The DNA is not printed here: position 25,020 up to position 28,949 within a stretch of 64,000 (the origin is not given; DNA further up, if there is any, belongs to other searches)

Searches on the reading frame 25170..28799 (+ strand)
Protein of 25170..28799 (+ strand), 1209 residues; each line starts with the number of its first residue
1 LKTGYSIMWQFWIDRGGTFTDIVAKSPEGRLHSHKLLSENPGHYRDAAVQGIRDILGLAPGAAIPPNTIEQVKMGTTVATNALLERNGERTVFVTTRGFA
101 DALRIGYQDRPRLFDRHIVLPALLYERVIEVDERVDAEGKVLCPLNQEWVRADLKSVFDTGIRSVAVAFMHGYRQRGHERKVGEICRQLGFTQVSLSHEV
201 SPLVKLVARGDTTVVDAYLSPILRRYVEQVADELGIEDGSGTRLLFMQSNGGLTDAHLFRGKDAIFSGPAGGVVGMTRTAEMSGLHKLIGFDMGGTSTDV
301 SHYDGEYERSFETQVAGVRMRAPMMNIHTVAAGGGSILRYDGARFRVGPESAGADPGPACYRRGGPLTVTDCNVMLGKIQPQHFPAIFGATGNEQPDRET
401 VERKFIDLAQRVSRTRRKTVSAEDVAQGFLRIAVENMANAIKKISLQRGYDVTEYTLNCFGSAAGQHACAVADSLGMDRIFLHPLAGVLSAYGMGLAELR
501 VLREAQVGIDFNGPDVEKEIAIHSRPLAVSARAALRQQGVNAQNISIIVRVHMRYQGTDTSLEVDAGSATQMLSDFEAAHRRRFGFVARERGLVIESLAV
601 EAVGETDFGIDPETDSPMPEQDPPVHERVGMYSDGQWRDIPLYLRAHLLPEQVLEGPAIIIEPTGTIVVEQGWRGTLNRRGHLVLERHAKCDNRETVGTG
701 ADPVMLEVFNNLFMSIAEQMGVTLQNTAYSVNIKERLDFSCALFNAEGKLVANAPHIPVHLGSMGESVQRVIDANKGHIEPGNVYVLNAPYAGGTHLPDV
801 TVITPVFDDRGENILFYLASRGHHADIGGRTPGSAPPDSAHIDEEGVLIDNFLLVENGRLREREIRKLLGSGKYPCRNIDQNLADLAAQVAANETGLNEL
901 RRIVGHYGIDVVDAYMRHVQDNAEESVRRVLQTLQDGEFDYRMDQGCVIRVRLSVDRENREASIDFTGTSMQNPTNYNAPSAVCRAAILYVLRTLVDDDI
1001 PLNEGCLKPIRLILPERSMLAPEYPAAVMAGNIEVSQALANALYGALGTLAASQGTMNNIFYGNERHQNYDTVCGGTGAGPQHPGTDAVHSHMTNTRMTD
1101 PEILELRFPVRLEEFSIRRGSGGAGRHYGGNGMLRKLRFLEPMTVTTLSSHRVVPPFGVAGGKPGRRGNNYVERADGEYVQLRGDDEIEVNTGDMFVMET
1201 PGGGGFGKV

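Call 9: search_protein_families(library=ncbifam, proteins=[window:25170-28799:+], max_evalue=1e-10)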
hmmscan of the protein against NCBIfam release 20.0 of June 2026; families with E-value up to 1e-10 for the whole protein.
window:25170-28799:+ (1209 aa): 5 families
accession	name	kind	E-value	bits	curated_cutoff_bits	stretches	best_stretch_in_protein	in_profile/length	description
NF050156.1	CapLactmsAlpCapA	equivalog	2.6e-109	366.5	1000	1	12-687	4-687/689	caprolactamase subunit alpha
NF042975.2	AcphenoCarb_ApcC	equivalog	2.4e-58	197.9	1500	1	6-688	6-712/733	acetophenone carboxylase subunit gamma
NF050157.1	CapLactmsBetCapB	equivalog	8.8e-48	162.9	1000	1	702-1208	2-528/577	caprolactamase subunit beta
NF042960.1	AcphenoCarb_ApcA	equivalog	5.2e-33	114.2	1250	1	13-682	6-652/658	acetophenone carboxylase subunit alpha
NF042976.1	AcphenoCarb_ApcD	equivalog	1.7e-13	49.8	1500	1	777-1046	106-376/685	acetophenone carboxylase subunit delta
